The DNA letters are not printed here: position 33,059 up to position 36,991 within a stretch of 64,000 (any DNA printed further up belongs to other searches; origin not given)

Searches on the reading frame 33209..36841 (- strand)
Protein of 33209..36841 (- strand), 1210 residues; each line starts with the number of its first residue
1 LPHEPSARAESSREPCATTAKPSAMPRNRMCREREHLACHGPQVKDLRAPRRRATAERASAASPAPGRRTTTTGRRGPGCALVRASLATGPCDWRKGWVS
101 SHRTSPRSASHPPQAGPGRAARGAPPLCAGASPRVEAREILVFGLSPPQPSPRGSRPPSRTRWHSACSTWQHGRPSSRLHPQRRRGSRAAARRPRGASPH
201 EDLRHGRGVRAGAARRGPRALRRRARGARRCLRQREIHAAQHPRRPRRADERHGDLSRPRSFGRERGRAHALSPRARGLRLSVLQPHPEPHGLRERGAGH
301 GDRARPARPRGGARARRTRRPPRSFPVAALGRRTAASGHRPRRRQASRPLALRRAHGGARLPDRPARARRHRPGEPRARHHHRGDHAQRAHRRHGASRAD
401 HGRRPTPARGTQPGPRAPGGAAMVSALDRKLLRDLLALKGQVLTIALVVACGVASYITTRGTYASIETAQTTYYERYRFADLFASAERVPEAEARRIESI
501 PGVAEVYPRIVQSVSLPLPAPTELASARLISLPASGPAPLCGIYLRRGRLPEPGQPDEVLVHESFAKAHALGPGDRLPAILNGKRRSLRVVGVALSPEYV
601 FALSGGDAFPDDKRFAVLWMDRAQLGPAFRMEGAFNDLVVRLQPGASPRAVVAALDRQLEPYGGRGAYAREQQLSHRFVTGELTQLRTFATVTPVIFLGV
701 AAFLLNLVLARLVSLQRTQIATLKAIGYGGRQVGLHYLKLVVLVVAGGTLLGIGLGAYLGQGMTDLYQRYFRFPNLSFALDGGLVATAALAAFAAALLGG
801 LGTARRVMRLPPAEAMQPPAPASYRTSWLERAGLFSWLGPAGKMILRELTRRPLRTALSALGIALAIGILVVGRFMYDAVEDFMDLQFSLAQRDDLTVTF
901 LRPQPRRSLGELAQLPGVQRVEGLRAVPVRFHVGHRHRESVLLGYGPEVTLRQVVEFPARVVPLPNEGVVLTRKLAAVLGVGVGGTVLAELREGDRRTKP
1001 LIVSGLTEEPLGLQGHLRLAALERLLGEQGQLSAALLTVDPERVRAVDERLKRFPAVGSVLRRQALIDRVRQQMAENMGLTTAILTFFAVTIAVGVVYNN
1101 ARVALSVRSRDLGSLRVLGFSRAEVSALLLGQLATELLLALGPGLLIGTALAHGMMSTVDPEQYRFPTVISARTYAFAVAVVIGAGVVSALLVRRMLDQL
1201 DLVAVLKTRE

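Call 52: search_protein_families(library=pfam, proteins=[window:33209-36841:-], max_evalue=0.0001)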
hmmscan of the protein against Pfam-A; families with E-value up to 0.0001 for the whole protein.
window:33209-36841:- (1210 aa): 2 families
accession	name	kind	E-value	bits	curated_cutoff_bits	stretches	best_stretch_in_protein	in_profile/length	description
PF02687.27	FtsX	-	9.6e-25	87.4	25.5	2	693-812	3-120/120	FtsX-like permease C-terminal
PF12704.14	MacB_PCD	-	5.8e-17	63.1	27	2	441-657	8-206/207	MacB-like periplasmic core domain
